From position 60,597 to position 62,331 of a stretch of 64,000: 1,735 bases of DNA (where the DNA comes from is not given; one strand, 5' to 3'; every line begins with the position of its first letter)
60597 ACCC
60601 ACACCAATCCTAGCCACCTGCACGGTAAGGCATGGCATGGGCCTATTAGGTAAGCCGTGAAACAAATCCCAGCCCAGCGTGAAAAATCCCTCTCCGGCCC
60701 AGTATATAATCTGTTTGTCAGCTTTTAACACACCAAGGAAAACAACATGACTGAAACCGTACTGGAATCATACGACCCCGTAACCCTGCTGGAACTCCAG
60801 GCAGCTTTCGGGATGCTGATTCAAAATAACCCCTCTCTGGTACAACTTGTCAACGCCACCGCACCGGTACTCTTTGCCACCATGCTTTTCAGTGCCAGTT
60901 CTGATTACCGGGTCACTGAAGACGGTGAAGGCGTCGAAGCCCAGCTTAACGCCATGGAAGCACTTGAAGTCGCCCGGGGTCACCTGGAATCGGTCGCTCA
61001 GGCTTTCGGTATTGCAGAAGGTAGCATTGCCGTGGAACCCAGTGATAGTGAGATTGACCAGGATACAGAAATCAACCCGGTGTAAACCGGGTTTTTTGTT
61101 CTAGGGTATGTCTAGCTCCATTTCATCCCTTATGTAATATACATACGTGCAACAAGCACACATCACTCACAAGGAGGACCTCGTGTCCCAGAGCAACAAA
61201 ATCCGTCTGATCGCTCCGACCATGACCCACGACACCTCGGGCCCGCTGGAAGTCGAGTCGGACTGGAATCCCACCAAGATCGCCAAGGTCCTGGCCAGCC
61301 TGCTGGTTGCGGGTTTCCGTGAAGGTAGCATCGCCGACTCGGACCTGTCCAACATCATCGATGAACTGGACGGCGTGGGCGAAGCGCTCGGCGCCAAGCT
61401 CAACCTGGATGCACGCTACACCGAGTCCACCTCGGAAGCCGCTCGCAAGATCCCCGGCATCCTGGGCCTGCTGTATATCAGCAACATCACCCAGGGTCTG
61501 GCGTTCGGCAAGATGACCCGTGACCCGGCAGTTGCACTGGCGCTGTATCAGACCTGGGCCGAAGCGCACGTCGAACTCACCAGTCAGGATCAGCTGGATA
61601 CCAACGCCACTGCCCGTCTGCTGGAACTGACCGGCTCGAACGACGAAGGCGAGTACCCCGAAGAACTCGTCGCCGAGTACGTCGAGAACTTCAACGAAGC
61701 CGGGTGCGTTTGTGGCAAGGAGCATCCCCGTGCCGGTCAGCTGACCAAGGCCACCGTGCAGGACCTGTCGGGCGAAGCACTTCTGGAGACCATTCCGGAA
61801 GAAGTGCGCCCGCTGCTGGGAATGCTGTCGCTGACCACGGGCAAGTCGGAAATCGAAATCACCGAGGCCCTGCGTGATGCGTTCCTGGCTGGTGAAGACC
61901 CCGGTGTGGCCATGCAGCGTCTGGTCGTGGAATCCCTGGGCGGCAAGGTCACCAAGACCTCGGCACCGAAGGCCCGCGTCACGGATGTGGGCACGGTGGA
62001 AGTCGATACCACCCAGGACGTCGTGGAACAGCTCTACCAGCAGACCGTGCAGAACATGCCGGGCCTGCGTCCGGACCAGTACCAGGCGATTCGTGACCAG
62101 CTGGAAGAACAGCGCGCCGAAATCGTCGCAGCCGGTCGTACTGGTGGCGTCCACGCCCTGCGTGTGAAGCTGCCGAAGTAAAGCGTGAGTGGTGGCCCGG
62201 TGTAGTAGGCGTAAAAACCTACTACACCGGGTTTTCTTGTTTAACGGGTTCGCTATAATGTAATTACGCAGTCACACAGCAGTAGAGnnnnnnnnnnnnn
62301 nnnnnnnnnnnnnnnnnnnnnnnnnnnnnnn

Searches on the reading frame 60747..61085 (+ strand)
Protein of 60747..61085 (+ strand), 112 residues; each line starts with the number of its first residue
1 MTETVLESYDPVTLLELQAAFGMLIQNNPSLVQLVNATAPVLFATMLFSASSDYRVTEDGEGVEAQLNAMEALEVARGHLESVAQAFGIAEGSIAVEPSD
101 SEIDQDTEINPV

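Call 17: search_protein_families(library=phrogs, proteins=[window:60747-61085:+], max_evalue=0.001)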
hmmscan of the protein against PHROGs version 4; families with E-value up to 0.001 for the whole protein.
window:60747-61085:+ (112 aa): 0 families

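Call 21: search_dna_similar(query=window:60747-61085:+, collection=phages, mode=protein, max_evalue=0.001)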
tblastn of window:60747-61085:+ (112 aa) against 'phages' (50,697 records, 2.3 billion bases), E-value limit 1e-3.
Records with a match: 3; places in all: 3; records where one place covers at least 80% of the query: 2.
Best place of each record, by identity: 80-90% 2; <60% 1.
By first word of the organism name: Stenotrophomonas 2; Xanthomonas 1.
By host as written in the record: Stenotrophomonas maltophilia 1; Stenotrophomonas maltophilia B28B 1; Xanthomonas sp. 1.
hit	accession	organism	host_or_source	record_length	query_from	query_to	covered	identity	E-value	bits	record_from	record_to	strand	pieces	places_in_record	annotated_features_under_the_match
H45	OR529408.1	Stenotrophomonas phage BUCTxx99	Stenotrophomonas maltophilia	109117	1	112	100%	89.3%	7e-60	202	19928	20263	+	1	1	hypothetical protein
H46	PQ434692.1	Stenotrophomonas phage ANB28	Stenotrophomonas maltophilia B28B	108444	1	112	100%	88.4%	3e-59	201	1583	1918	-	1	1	hypothetical protein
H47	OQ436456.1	Xanthomonas phage JGB6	Xanthomonas sp.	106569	15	77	56%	47.6%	1e-12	68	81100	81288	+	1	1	hypothetical protein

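Call 23: get_annotated_region(hit=H47, flank=6000)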
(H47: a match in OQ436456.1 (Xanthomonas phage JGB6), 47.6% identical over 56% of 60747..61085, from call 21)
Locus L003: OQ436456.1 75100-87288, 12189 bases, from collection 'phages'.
description: Xanthomonas phage JGB6, complete genome.
organism: Xanthomonas phage JGB6 (NCBI taxid 3032414)
taxonomy: Viruses; Duplodnaviria; Heunggongvirae; Uroviricota; Caudoviricetes
host: Xanthomonas sp.; source: soil; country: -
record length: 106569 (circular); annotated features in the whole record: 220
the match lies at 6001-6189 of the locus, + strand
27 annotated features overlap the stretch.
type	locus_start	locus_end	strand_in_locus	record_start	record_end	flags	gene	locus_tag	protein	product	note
CDS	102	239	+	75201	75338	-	-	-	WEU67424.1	hypothetical protein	-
CDS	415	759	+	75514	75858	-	-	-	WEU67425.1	hypothetical protein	-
CDS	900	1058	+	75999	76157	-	-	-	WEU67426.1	hypothetical protein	-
CDS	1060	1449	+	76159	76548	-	-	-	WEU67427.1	hypothetical protein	-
CDS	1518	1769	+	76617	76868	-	-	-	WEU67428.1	hypothetical protein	-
CDS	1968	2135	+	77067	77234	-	-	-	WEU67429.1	hypothetical protein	-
CDS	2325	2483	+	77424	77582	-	-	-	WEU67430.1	hypothetical protein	-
CDS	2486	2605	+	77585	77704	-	-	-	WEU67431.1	hypothetical protein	-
CDS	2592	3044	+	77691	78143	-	-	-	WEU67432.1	hypothetical protein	-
CDS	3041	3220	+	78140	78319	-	-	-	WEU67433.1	hypothetical protein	-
CDS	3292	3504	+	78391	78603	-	-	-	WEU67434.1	hypothetical protein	-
CDS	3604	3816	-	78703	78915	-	-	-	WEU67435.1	hypothetical protein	-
CDS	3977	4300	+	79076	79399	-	-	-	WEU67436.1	hypothetical protein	-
CDS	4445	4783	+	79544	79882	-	-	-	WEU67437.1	hypothetical protein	-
CDS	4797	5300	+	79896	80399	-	-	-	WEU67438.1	hypothetical protein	-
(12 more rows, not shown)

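Call 31: find_related_loci(query=window:60747-61085:+, collection=viral_contigs, flank=6000)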
Query window:60747-61085:+ (112 aa) in viral_contigs; peptide patterns used: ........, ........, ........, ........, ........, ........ (x = any residue, [..] = any of these).
26 stretches matched a pattern, but none encodes a relative of the query by tblastn (E <= 1e-3).

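Call 34: find_homologous_proteins(query=window:60747-61085:+)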
Query window:60747-61085:+ (112 aa): 16 proteins with E <= 0.001 among 24 candidates.
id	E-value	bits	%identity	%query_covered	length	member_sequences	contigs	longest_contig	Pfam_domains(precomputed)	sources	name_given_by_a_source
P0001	9.5e-62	223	98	100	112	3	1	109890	-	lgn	-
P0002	7.0e-55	201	88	100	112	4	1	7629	-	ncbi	-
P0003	5.7e-54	198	85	100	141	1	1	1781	-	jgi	jgi:hypothetical protein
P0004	1.1e-50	188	79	100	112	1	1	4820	-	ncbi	-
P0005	4.6e-50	186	83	100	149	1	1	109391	-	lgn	-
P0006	8.9e-49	182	79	100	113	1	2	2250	-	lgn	-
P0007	2.2e-48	180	77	100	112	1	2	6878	-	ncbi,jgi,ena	-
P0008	1.6e-47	178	77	100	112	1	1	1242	-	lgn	-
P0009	1.5e-46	174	77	99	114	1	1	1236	-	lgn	-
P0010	3.5e-46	173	75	100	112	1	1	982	-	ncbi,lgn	-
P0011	5.7e-46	173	77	100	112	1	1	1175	-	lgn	-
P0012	5.9e-46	173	77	99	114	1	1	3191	-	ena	-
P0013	9.9e-45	169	77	96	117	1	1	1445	-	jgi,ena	-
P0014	2.4e-31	126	57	99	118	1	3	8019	-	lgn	-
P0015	1.2e-30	124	60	98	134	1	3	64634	-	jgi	jgi:hypothetical protein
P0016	4.8e-30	122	59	98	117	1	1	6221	-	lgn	-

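Call 35: find_encoding_contigs(protein=P0001, flank=10000, max_places=2)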
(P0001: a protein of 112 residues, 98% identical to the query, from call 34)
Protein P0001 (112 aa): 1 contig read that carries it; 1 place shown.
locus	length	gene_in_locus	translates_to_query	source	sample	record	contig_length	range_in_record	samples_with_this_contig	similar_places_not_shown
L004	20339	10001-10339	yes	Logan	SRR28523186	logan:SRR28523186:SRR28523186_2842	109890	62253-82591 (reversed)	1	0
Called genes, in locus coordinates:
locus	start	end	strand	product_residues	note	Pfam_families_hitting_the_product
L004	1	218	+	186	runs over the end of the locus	PF00929:RNase_T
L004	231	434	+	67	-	-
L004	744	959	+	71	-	-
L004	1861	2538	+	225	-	-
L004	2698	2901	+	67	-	-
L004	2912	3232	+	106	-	-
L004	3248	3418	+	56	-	-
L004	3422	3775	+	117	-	-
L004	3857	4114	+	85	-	-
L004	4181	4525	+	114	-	-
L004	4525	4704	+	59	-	-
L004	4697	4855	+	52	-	-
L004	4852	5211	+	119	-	-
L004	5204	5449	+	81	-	-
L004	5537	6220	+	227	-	-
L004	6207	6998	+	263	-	-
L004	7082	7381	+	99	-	-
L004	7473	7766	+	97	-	-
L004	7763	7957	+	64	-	-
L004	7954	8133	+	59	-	-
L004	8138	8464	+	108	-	-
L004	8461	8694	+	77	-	-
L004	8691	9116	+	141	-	-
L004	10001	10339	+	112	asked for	-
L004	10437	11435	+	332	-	-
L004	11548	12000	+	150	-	-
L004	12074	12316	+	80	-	-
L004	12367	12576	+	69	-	-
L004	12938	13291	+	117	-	-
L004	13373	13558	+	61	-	-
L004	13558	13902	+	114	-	-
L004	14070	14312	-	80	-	-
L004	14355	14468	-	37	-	-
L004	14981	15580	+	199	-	-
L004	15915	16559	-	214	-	PF00186:DHFR_1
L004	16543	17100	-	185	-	-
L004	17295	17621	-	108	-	-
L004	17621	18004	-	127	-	-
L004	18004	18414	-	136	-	-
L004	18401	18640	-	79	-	-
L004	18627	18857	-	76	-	-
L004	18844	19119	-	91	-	-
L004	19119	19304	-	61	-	-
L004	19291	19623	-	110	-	PF00533:BRCT (faint)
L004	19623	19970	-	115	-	PF00533:BRCT (weak)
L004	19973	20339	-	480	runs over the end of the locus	PF20720:nSTAND3 (weak), PF00004:AAA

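Call 36: find_encoding_contigs(protein=P0005, flank=10000, max_places=2)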
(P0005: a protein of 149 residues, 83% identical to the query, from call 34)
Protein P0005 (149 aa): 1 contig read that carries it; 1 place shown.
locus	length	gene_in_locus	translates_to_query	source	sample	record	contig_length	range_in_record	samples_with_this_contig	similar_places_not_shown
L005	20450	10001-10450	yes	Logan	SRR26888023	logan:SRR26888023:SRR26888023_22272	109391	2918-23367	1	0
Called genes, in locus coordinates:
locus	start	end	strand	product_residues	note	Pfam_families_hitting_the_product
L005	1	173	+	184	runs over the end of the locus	PF00929:RNase_T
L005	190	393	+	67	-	-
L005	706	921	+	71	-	-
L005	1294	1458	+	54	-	-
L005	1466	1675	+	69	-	-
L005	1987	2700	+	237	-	-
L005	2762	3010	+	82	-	-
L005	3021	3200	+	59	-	-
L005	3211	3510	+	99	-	-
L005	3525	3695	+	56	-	-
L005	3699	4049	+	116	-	-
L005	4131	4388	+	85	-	-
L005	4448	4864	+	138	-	-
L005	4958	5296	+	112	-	-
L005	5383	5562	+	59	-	-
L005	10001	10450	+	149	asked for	-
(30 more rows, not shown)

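Call 37: find_encoding_contigs(protein=P0015, flank=10000, max_places=3)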
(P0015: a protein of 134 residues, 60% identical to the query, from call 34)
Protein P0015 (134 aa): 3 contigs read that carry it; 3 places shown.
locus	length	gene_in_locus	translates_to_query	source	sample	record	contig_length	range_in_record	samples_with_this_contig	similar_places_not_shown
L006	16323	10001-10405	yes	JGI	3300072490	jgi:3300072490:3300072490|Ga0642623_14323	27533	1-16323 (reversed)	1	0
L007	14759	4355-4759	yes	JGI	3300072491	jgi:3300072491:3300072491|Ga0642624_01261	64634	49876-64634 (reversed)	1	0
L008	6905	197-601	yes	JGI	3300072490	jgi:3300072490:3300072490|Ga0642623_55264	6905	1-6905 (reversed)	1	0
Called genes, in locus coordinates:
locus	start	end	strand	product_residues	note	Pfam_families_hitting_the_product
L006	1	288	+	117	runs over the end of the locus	-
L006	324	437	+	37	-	-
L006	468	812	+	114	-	PF14354:Lar_restr_allev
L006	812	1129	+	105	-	-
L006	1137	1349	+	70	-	-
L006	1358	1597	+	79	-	-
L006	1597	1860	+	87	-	-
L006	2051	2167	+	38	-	-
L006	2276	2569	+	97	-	-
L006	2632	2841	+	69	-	-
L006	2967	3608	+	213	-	-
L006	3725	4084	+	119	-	-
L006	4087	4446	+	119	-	-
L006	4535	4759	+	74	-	-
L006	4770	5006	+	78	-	-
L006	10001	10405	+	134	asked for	-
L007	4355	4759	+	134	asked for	-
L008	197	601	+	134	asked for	-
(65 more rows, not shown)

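Call 38: find_encoding_contigs(protein=P0002, flank=6000, max_places=2)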
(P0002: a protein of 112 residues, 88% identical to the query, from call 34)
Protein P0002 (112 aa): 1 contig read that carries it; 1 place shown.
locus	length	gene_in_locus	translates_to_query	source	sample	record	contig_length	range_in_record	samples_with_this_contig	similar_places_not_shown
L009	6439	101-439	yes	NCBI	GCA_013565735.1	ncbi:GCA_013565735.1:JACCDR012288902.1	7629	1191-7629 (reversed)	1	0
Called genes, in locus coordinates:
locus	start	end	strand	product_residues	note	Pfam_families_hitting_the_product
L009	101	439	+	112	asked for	-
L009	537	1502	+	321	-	-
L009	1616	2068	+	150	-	-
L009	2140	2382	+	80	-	-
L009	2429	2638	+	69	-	-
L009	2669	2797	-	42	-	-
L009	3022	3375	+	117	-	-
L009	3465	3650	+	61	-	-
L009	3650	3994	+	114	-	-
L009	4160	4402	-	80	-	-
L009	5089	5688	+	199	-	-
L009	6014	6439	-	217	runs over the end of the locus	PF00186:DHFR_1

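Call 39: find_encoding_contigs(protein=P0004, flank=6000, max_places=2)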
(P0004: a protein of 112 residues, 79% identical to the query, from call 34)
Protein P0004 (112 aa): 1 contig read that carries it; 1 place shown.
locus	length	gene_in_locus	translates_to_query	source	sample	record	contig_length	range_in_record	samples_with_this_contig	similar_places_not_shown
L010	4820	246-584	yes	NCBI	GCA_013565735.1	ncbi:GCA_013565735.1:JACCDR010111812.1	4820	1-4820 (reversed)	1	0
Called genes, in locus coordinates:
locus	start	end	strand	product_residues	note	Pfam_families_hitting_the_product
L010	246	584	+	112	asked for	-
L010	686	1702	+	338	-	-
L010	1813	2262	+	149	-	-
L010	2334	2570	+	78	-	-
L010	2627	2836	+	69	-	-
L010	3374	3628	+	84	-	-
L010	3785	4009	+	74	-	-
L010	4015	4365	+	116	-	-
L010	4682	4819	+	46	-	?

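Call 40: find_encoding_contigs(protein=P0007, flank=6000, max_places=2)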
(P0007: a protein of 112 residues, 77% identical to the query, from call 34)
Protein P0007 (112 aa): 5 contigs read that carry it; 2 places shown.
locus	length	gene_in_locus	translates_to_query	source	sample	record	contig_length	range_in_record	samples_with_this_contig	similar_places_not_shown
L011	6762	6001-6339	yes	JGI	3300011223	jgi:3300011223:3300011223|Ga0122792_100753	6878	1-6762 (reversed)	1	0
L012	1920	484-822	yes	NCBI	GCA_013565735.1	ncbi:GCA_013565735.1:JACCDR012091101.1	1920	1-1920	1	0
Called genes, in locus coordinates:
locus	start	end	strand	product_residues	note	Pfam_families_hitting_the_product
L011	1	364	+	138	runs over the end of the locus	-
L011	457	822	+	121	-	-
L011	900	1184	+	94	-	-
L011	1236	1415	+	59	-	-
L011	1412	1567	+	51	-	-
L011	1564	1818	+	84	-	-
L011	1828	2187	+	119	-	-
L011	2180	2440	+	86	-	-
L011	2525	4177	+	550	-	-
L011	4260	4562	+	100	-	-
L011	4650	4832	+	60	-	-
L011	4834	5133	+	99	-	-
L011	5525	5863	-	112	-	-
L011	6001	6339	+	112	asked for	-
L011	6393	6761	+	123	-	?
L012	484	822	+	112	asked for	-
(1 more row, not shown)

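Call 41: find_encoding_contigs(protein=P0014, flank=6000, max_places=3)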
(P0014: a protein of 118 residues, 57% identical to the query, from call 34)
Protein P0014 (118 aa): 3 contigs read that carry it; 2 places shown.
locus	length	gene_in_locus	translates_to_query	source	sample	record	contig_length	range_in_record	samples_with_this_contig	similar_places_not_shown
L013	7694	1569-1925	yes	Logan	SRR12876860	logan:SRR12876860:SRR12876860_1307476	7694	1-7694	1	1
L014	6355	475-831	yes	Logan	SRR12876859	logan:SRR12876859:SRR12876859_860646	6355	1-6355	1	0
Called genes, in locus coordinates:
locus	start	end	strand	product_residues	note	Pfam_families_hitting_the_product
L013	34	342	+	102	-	-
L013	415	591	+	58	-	-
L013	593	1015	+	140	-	-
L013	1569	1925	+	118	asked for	-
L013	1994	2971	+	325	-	-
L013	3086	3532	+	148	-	-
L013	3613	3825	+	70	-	-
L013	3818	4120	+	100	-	-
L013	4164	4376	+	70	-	-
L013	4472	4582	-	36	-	-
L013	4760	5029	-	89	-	-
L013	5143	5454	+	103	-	PF08281:Sigma70_r4_2 (faint)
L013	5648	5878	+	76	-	-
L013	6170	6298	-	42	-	-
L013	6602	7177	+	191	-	-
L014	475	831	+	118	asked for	-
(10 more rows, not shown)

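Call 42: find_encoding_contigs(protein=P0016, flank=6000, max_places=2)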
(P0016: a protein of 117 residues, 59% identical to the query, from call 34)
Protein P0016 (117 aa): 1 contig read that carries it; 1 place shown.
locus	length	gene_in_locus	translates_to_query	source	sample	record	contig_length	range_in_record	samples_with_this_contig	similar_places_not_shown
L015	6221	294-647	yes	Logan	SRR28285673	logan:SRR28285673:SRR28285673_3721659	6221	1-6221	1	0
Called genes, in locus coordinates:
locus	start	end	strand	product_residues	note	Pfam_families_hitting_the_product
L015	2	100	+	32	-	?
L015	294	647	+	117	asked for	-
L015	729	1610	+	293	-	-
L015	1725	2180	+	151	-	-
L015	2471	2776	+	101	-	-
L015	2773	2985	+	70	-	-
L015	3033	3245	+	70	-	-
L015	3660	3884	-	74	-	-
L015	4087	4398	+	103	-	-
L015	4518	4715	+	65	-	-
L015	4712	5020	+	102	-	-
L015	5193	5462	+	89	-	-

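Call 57: find_related_loci(query=window:60747-61085:+, collection=genome_contigs, flank=8000)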
Query window:60747-61085:+ (112 aa) in genome_contigs; peptide patterns used: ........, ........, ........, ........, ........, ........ (x = any residue, [..] = any of these).
374 stretches matched a pattern, but none encodes a relative of the query by tblastn (E <= 1e-3).

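Call 90: search_protein_families(library=pfam, proteins=[window:60747-61085:+, L004:13558-13902:+], max_evalue=0.01)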
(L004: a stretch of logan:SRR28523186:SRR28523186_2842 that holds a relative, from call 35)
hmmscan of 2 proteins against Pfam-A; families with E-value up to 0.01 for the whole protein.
window:60747-61085:+ (112 aa): 0 families

L004:13558-13902:+ (114 aa): 0 families

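Call 107: predict_structure(alignment_id=A3)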
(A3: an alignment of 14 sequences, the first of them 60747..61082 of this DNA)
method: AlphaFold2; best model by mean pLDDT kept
length: 112 residues; sequences in the alignment: 14
mean_pLDDT: 61.2   pTM: 0.37
mean pLDDT of the five models: 61.2, 55.7, 54.8, 50.5, 49.6
residues with pLDDT >= 90: 0; 70-90: 19; 50-70: 70; < 50: 23
segments of 3 or more residues with pLDDT < 50: 1-7, 96-99, 101-112
pLDDT, mean of each block of 10 residues (from residue 1): 47 65 64 61 68 70 68 73 64 53 45 42
secondary structure, 60 per line:
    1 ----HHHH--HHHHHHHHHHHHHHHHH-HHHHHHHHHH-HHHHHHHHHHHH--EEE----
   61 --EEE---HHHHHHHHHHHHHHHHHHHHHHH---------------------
elements in order: H5-8 H11-27 H29-38 H40-51 E54-56 E63-65 H69-91

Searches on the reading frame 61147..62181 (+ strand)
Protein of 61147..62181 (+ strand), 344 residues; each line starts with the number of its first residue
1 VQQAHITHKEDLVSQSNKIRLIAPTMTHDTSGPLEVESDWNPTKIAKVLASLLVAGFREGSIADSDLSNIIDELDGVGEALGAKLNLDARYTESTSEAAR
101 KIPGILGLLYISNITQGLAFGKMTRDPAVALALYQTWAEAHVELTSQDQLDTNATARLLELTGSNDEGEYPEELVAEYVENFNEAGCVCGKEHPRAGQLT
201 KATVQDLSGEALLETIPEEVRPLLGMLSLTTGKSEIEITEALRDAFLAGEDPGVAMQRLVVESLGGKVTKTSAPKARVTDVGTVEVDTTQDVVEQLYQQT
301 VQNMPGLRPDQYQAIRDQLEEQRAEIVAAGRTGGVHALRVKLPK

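Call 17: search_protein_families(library=phrogs, proteins=[window:61147-62181:+], max_evalue=0.001)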
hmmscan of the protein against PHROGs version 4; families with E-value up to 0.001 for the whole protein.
window:61147-62181:+ (344 aa): 0 families

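Call 22: search_dna_similar(query=window:61147-62181:+, collection=phages, mode=protein, max_evalue=0.001)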
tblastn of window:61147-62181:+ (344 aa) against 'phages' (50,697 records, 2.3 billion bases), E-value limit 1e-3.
Records with a match: 2; places in all: 2; records where one place covers at least 80% of the query: 2.
Best place of each record, by identity: <60% 2.
By first word of the organism name: Stenotrophomonas 2.
By host as written in the record: Stenotrophomonas maltophilia B28B 1; Stenotrophomonas maltophilia 1.
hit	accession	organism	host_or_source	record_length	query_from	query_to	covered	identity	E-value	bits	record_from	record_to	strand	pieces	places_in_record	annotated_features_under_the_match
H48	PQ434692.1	Stenotrophomonas phage ANB28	Stenotrophomonas maltophilia B28B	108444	1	344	100%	49.7%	2e-92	306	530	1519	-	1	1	hypothetical protein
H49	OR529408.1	Stenotrophomonas phage BUCTxx99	Stenotrophomonas maltophilia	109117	1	344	100%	49.7%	2e-91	304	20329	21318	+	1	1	hypothetical protein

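Call 90: search_protein_families(library=pfam, proteins=[window:61147-62181:+], max_evalue=0.01)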
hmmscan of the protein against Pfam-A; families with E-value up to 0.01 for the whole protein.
window:61147-62181:+ (344 aa): 0 families
